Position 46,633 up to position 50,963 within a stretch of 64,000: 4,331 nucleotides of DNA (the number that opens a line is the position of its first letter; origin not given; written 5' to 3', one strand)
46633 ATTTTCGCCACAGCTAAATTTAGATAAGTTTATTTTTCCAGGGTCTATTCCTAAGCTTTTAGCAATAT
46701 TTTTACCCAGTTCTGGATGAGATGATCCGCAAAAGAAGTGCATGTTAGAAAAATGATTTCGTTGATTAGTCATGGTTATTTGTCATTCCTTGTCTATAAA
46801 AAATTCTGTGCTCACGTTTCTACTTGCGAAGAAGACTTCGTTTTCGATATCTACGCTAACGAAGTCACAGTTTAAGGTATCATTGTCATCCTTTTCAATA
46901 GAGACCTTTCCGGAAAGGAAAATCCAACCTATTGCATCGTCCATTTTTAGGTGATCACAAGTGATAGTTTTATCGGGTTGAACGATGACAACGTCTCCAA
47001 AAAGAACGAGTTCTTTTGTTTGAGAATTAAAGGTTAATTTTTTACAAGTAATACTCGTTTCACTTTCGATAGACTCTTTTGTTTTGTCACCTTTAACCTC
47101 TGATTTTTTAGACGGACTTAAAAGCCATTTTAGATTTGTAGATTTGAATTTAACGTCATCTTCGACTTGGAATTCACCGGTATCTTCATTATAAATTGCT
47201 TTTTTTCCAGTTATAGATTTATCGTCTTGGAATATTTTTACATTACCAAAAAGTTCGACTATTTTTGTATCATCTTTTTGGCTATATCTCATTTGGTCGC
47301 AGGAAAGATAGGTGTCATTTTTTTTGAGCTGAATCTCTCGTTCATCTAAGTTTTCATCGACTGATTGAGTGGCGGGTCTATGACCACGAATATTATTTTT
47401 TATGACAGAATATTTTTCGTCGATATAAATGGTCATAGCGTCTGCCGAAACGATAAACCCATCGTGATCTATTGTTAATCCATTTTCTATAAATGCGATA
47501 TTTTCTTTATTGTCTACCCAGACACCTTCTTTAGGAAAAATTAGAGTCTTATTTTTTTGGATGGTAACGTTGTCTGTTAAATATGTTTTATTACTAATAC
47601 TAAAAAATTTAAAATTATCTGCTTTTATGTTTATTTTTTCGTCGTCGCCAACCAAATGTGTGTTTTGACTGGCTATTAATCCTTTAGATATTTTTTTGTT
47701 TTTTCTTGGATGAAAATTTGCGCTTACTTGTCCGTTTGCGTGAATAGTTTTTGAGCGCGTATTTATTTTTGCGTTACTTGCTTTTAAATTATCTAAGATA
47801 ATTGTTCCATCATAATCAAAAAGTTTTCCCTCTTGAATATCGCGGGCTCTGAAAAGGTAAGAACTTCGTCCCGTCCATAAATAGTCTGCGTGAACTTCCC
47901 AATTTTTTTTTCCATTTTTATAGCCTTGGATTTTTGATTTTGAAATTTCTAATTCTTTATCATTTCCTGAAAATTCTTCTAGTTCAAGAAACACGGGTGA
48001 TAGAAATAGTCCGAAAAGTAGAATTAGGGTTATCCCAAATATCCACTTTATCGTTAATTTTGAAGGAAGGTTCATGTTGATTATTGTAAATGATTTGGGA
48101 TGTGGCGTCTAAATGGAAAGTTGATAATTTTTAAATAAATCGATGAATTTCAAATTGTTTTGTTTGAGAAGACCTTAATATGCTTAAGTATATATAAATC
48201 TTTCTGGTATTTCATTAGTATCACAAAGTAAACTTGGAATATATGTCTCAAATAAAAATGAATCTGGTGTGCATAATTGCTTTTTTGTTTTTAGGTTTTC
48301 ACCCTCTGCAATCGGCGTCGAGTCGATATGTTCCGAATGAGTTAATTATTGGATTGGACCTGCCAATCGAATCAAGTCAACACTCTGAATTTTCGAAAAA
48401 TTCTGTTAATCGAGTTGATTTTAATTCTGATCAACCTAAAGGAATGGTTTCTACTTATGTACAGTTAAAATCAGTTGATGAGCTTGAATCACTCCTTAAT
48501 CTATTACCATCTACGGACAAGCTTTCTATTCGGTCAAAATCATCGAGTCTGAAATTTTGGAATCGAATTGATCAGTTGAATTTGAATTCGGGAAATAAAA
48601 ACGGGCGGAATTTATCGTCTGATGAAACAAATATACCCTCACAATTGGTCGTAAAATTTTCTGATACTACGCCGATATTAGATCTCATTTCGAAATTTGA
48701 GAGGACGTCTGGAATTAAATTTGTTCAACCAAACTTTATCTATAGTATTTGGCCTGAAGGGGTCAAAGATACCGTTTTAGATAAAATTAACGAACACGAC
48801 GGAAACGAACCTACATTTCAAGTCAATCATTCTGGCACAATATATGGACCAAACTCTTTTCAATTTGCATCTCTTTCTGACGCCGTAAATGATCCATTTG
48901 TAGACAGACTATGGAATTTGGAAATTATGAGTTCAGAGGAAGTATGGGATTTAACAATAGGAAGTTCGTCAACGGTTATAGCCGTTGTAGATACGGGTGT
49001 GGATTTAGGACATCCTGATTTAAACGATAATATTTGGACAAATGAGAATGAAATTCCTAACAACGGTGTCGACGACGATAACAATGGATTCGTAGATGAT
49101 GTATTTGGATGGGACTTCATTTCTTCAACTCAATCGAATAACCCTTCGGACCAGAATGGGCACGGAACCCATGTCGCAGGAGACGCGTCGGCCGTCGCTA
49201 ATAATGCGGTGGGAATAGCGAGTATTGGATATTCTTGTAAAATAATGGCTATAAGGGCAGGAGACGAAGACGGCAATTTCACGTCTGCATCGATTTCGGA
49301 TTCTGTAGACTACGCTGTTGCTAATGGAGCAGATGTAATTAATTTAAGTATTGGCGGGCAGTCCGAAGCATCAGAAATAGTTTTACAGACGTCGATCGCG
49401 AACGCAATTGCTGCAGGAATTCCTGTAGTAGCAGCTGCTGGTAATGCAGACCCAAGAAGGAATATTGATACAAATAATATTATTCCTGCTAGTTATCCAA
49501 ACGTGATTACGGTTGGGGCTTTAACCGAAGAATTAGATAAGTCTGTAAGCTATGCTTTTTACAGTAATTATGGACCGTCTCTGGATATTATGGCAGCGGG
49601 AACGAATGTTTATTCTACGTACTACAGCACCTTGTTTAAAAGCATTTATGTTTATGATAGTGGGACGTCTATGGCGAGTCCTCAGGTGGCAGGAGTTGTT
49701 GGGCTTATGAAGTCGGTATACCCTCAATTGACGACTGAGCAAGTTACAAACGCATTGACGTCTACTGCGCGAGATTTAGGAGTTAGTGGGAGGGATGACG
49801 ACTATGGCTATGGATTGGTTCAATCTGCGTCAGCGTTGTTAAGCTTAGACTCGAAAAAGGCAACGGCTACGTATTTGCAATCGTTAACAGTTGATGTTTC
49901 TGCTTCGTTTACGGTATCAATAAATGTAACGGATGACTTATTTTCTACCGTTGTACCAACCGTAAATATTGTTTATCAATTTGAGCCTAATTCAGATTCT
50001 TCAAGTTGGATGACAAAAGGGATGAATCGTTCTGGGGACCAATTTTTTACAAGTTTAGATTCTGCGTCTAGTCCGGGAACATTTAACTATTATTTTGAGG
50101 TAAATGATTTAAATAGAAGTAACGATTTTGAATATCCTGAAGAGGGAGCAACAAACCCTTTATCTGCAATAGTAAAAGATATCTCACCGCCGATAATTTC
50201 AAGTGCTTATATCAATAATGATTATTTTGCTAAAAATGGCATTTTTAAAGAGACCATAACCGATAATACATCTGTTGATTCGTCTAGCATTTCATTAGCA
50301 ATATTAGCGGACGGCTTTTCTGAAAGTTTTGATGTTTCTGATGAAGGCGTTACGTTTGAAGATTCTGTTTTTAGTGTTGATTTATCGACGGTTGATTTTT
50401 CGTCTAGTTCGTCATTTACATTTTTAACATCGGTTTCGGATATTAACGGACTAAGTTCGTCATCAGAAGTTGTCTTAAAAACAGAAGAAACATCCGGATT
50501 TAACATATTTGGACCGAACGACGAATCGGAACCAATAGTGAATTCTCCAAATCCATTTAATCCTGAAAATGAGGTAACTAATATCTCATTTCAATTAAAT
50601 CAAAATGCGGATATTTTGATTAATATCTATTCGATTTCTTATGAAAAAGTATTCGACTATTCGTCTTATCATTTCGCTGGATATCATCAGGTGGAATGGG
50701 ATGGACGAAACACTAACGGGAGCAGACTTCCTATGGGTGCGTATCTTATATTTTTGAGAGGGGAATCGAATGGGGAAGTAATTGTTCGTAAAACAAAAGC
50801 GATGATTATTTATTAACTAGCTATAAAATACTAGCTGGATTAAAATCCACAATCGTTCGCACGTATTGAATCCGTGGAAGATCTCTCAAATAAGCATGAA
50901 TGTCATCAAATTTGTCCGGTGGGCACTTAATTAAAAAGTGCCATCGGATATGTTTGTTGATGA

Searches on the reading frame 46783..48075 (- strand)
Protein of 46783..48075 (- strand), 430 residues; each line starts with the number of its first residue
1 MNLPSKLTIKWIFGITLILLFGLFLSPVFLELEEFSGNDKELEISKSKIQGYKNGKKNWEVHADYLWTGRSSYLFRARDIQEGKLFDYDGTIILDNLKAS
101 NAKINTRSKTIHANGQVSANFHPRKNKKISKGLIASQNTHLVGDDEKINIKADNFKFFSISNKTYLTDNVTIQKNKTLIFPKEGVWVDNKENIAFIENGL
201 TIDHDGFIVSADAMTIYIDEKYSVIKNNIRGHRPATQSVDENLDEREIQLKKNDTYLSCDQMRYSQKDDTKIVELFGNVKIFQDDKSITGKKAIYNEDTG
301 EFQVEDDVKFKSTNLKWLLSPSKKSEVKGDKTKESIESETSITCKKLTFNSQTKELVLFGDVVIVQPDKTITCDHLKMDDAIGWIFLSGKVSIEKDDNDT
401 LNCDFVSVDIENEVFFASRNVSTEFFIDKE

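Call 13: search_protein_families(library=pfam, proteins=[window:46783-48075:-], max_evalue=0.001)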
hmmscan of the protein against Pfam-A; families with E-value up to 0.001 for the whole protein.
window:46783-48075:- (430 aa): 3 families
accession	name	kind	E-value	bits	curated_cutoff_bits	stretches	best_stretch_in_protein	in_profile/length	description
PF03968.19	LptD_N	-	1.6e-12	48.1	20.4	1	188-300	10-112/113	LptA/(LptD N-terminal domain) LPS transport protein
PF06835.18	LptC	-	3.3e-08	33.8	21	0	146-232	83-173/175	Lipopolysaccharide-assembly, LptC-related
PF13100.11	OstA_2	-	6.1e-08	32.9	21.2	1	239-374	20-158/158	OstA-like protein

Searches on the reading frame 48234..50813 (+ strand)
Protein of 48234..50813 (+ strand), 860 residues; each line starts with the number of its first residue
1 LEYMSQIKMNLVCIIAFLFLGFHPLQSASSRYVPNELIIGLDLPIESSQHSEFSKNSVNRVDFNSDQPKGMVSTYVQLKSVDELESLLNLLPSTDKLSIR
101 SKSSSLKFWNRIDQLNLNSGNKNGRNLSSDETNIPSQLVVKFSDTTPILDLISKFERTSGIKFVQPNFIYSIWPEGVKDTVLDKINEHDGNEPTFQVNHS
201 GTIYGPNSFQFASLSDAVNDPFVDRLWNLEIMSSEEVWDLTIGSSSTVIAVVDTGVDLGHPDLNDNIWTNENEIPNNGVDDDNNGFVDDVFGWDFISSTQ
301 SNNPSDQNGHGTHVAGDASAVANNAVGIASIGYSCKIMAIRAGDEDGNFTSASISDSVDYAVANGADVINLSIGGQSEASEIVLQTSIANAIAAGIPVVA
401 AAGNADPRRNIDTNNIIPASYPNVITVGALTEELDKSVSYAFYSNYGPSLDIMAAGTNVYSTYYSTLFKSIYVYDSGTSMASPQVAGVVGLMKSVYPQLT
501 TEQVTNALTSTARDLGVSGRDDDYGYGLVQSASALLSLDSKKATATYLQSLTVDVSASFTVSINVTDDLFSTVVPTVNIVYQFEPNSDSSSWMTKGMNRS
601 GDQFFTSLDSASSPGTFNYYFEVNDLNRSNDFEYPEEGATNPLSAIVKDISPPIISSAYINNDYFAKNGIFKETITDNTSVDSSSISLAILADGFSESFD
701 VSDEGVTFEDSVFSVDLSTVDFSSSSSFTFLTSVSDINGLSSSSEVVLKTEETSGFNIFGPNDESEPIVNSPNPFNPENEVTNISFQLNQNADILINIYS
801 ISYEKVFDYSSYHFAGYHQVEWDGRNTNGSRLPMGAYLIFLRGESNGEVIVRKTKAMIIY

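Call 13: search_protein_families(library=pfam, proteins=[window:48234-50813:+], max_evalue=0.001)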
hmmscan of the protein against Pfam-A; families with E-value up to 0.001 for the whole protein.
window:48234-50813:+ (860 aa): 2 families
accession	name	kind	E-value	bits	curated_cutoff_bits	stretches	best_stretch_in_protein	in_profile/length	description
PF00082.27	Peptidase_S8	-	2e-54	185.3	21.8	1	245-527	2-288/288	Subtilase family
PF13860.13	FlgD_ig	-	4.9e-05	23.7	27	1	813-839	45-71/79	FlgD Ig-like domain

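Call 84: search_protein_families(library=ncbifam, proteins=[window:48234-50813:+], max_evalue=0.5)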
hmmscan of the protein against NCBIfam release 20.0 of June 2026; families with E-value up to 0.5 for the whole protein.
window:48234-50813:+ (860 aa): 8 families
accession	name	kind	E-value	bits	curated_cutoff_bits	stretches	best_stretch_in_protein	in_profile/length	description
TIGR03921.1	T7SS_mycosin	equivalog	1.8e-45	155.6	278.75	2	278-538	23-288/353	type VII secretion-associated serine protease mycosin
NF033595.1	denti_PrtP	equivalog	1.4e-23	83.4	300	2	369-537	342-504/606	dentilisin complex serine proteinase subunit PrtP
TIGR03895.1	protease_PatA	subfamily_domain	8.5e-14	51.2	421.05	1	310-512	1-200/606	PatA/PatG family cyanobactin maturation protease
NF049966.1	QH_SP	equivalog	9.5e-13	48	165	1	299-516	31-215/219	subtilisin-like serine protease QhpE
NF040553.1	SGO_0316_fam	subfamily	5e-09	34.4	1400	2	235-405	276-464/1486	SGO_0316/SGO_0317 family LPXTG-anchored serine peptidase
NF051851.1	AtpSerPepEprS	equivalog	1.5e-05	23.3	1700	1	464-518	289-343/988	autotransporter serine peptidase EprS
NF005176.1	PRK06655.1-1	equivalog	0.00025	21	230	1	815-850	121-156/197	flagellar hook assembly protein FlgD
NF009453.0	PRK12813.1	equivalog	0.003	17.1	264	1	814-853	144-183/223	flagellar basal body rod modification protein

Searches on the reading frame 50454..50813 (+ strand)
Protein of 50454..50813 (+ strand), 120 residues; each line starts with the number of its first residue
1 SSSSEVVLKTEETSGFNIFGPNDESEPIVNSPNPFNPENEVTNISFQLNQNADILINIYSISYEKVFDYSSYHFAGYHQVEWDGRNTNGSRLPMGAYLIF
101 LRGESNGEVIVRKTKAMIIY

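Call 103: search_protein_families(library=pfam, proteins=[window:50454-50813:+], max_evalue=1)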
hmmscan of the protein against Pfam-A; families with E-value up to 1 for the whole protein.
window:50454-50813:+ (120 aa): 4 families
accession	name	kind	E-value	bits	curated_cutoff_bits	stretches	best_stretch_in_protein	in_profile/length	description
PF13860.13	FlgD_ig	-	3.7e-06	27.3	27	1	44-100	12-72/79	FlgD Ig-like domain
PF13585.12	CHU_C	-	0.00014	22.3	27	1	32-103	4-72/86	CHU_C Type IX secretion signal domain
PF18962.6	Por_Secre_tail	-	0.0064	17.2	27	1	36-106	4-67/75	Secretion system C-terminal sorting domain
PF23764.1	Beta-barrel_GLAA-B_II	-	0.15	12.7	28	1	8-45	6-42/67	GLAA-B beta-barrel domain II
